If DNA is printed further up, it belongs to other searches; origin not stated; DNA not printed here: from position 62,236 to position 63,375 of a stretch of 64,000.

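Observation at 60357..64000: Phosphonopyruvate-decarboxylase-like gene in an operon with a low-GC methyltransferase and two unknown proteins; no PEP mutase visible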

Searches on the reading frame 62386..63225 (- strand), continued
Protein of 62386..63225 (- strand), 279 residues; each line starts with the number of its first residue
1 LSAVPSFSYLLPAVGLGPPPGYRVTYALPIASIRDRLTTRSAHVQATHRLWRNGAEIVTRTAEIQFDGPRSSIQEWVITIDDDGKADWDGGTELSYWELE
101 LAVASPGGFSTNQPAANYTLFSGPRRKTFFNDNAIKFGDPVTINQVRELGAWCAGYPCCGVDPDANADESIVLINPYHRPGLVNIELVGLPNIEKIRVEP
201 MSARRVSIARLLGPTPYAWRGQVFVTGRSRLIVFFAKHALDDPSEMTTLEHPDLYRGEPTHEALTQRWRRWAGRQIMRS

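Call 88: search_protein_families(library=ncbifam, proteins=[L008:6382-8052:+, L026:7565-9238:+, L026:9252-10418:+, L063:668-2269:+, L063:3150-4544:+, L063:4546-6228:+, L011:8237-9907:+, L011:12769-13908:+], max_evalue=1e-20)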
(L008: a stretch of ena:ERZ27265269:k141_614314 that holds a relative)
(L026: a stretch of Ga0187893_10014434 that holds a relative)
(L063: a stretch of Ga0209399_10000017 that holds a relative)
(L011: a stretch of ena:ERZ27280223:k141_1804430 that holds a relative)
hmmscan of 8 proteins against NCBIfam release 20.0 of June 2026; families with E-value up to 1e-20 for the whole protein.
L008:6382-8052:+ (556 aa): 5 families
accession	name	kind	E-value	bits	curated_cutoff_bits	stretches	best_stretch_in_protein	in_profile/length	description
TIGR02320.1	PEP_mutase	equivalog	3.6e-118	393.7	319.55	1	25-294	1-282/284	phosphoenolpyruvate mutase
TIGR02321.1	Pphn_pyruv_hyd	equivalog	5.8e-73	245.5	374.4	1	21-305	3-289/290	phosphonopyruvate hydrolase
TIGR02317.1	prpB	equivalog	2.1e-42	145.3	354.4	1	22-297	2-275/285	methylisocitrate lyase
NF008455.0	PRK11320.1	equivalog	4.6e-34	118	353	1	20-296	6-281/295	methylisocitrate lyase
TIGR02319.1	CPEP_Pphonmut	equivalog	3.4e-26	92.2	420.05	1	21-302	4-287/294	carboxyvinyl-carboxyphosphonate phosphorylmutase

L026:7565-9238:+ (557 aa): 5 families
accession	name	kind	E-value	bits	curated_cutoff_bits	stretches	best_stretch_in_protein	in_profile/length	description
TIGR02320.1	PEP_mutase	equivalog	5.7e-118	393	319.55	1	30-300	1-283/284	phosphoenolpyruvate mutase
TIGR02321.1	Pphn_pyruv_hyd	equivalog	6.7e-74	248.6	374.4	1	26-310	3-289/290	phosphonopyruvate hydrolase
TIGR02317.1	prpB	equivalog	4e-40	137.8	354.4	1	27-300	2-273/285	methylisocitrate lyase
NF008455.0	PRK11320.1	equivalog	4.3e-33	114.8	353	1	27-297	8-277/295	methylisocitrate lyase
TIGR02319.1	CPEP_Pphonmut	equivalog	5.1e-29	101.4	420.05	1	25-208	3-185/294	carboxyvinyl-carboxyphosphonate phosphorylmutase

L026:9252-10418:+ (388 aa): 4 families
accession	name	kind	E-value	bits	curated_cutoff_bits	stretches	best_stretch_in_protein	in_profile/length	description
TIGR03297.1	Ppyr-DeCO2ase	equivalog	1.6e-128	428.7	312.5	1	16-379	2-358/360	phosphonopyruvate decarboxylase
TIGR03846.1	sulfopy_beta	equivalog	9.5e-43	146.2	221.5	1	200-381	1-181/182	sulfopyruvate decarboxylase subunit beta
NF004813.0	PRK06163.1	equivalog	1.5e-32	113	240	1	210-379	25-194/202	hypothetical protein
TIGR03845.1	sulfopyru_alph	equivalog_domain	8.2e-29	100.6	147.95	1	15-160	12-155/160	sulfopyruvate decarboxylase subunit alpha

L063:668-2269:+ (533 aa): 5 families
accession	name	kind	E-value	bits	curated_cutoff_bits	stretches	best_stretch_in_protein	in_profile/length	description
TIGR02320.1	PEP_mutase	equivalog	2e-111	371.5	319.55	1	7-278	1-283/284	phosphoenolpyruvate mutase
TIGR02321.1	Pphn_pyruv_hyd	equivalog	9.3e-75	251.4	374.4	1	1-288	1-289/290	phosphonopyruvate hydrolase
TIGR02317.1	prpB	equivalog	1e-38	133.2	354.4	1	4-256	2-251/285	methylisocitrate lyase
TIGR02319.1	CPEP_Pphonmut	equivalog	2e-29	102.8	420.05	1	3-186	4-185/294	carboxyvinyl-carboxyphosphonate phosphorylmutase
NF008455.0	PRK11320.1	equivalog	3.3e-29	102.1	353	1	5-252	9-254/295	methylisocitrate lyase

L063:3150-4544:+ (464 aa): 0 families

L063:4546-6228:+ (560 aa): 16 families
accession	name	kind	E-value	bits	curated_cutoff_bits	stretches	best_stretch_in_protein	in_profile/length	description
TIGR03405.1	Phn_Fe-ADH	equivalog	3.5e-89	299.1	423.7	1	8-360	2-352/355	iron-containing alcohol dehydrogenase PsrA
NF004041.0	PRK05541.1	subfamily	6.1e-51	172.9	127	1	391-559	6-171/176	adenylyl-sulfate kinase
NF041833.1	Fe_ADH_ErcA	equivalog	2e-50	172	550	1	23-324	24-320/382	alcohol dehydrogenase-like regulatory protein ErcA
NF053866.1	CholDhdGbsBBac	equivalog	4.6e-49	167.1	550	1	25-315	33-321/392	choline dehydrogenase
NF010378.0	PRK13805.1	equivalog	2.9e-48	164.4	951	1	10-303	462-764/872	bifunctional acetaldehyde-CoA/alcohol dehydrogenase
TIGR02638.1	lactal_redase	equivalog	3.4e-40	138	523.15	1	34-318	34-314/379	lactaldehyde reductase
NF058672.1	4HyButDHCUPNE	equivalog_domain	9.3e-40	137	500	1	30-374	30-375/378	4-hydroxybutyrate dehydrogenase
NF002059.0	PRK00889.1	subfamily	7.9e-38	129.9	244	1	391-559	4-170/177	adenylyl-sulfate kinase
NF007911.0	PRK10624.1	equivalog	2e-37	129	537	1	34-321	35-316/382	lactaldehyde reductase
TIGR00455.1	apsK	equivalog_domain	3.2e-37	128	138.7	1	391-555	17-181/184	adenylyl-sulfate kinase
NF050025.1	SulfAcetaldRedSarD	equivalog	2.4e-34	118.8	700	1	26-320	27-317/385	sulfoacetaldehyde reductase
NF011998.0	PRK15454.1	equivalog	1.8e-33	115.8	556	1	66-316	85-331/395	ethanolamine utilization ethanol dehydrogenase EutG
NF003013.0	PRK03846.1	subfamily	6.2e-33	114.2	163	1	386-559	22-195/202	adenylyl-sulfate kinase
NF004035.0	PRK05506.1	subfamily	7.7e-33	113.6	715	1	386-559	454-627/632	bifunctional sulfate adenylyltransferase subunit 1/adenylylsulfate kinase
NF004040.0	PRK05537.1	equivalog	2.7e-32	112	669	1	387-544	391-553/572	bifunctional sulfate adenylyltransferase/adenylylsulfate kinase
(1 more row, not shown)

L011:8237-9907:+ (556 aa): 5 families
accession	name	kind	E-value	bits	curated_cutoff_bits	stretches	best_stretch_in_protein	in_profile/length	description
TIGR02320.1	PEP_mutase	equivalog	2.5e-115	384.4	319.55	1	25-294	1-282/284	phosphoenolpyruvate mutase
TIGR02321.1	Pphn_pyruv_hyd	equivalog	5e-73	245.7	374.4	1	22-305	4-289/290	phosphonopyruvate hydrolase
TIGR02317.1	prpB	equivalog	1.7e-39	135.7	354.4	1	23-293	3-271/285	methylisocitrate lyase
NF008455.0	PRK11320.1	equivalog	4.7e-31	108.1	353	1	35-276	21-261/295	methylisocitrate lyase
TIGR02319.1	CPEP_Pphonmut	equivalog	7.4e-24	84.5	420.05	1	25-205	8-187/294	carboxyvinyl-carboxyphosphonate phosphorylmutase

L011:12769-13908:+ (379 aa): 4 families
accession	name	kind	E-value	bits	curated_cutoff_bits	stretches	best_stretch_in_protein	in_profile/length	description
TIGR03297.1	Ppyr-DeCO2ase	equivalog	2.1e-129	431.6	312.5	1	15-376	1-360/360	phosphonopyruvate decarboxylase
TIGR03846.1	sulfopy_beta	equivalog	9.1e-38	130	221.5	1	197-374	3-179/182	sulfopyruvate decarboxylase subunit beta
NF004813.0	PRK06163.1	equivalog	2.3e-32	112.4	240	1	195-374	15-194/202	hypothetical protein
TIGR03845.1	sulfopyru_alph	equivalog_domain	6.8e-28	97.6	147.95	1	13-157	10-152/160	sulfopyruvate decarboxylase subunit alpha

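Call 89: search_solved_structures(query=A4, max_evalue=10)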
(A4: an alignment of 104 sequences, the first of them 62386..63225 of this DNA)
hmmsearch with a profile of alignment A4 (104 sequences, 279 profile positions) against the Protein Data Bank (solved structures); distinct sequences matched with E-value up to 10: 1.
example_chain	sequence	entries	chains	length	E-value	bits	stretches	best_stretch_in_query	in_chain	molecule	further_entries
9mxx_A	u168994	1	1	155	1.6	11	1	15-64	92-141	De novo protein with intramolecular isopeptide bond dnIPB-2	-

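Call 90: search_solved_structures(query=A2, max_evalue=10)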
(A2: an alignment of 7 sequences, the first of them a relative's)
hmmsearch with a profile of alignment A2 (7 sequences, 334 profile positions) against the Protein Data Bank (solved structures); distinct sequences matched with E-value up to 10: 4.
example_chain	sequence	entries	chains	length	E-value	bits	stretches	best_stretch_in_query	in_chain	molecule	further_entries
6e6r_A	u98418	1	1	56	5.7e-05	25.4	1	27-77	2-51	Bacterioferritin-associated ferredoxin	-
4e6k_G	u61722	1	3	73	6.9e-05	25.1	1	27-79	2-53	bacterioferritin-associated ferredoxin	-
6e6q_A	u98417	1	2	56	8.4e-05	24.8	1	27-77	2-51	Bacterioferritin-associated ferredoxin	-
6e6s_A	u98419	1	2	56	9e-05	24.7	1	27-72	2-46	Bacterioferritin-associated ferredoxin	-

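Call 92: find_encoding_contigs(protein=P0115, flank=8000, max_places=2)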
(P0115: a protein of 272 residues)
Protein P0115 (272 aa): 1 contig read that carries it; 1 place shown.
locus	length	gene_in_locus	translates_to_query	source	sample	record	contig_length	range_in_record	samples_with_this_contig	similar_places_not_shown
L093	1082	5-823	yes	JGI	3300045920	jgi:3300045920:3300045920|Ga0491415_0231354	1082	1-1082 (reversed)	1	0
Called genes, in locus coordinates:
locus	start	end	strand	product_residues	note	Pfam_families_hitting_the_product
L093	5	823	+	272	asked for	-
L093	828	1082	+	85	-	?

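Call 93: find_encoding_contigs(protein=P0149, flank=8000, max_places=2)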
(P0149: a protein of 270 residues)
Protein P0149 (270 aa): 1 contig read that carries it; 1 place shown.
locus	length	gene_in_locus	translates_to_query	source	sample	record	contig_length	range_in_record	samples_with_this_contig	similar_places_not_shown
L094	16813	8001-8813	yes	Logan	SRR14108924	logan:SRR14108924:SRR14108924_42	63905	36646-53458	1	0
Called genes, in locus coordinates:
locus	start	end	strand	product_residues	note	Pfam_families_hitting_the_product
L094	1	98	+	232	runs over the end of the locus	PF00551:Formyl_trans_N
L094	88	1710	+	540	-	-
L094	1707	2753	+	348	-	PF00571:CBS (weak), PF00483:NTP_transferase, PF12804:NTP_transf_3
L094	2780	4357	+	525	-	-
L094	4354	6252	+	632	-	PF00664:ABC_membrane, PF00005:ABC_tran, PF02463:SMC_N (faint), PF13304:AAA_21 (faint)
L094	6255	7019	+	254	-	PF02353:CMAS (weak), PF13489:Methyltransf_23, PF08241:Methyltransf_11, PF08242:Methyltransf_12, PF13649:Methyltransf_25, PF13847:Methyltransf_31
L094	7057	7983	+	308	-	PF04324:Fer2_BFD (weak)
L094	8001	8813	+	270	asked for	-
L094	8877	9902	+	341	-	PF00106:adh_short, PF01073:3Beta_HSD, PF01370:Epimerase, PF02719:Polysacc_synt_2, PF04321:RmlD_sub_bind, PF07993:NAD_binding_4, PF08659:KR, PF13460:NAD_binding_10, +1 more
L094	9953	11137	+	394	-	PF01041:DegT_DnrJ_EryC1, PF01212:Beta_elim_lyase (weak)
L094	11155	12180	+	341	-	PF03102:NeuB, PF08666:SAF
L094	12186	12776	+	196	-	PF13302:Acetyltransf_3, PF13523:Acetyltransf_8 (weak)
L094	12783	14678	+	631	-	-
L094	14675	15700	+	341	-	-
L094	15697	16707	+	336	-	PF15632:ATPgrasp_Ter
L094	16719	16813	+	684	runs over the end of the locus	PF02348:CTP_transf_3, PF12804:NTP_transf_3 (weak), PF00202:Aminotran_3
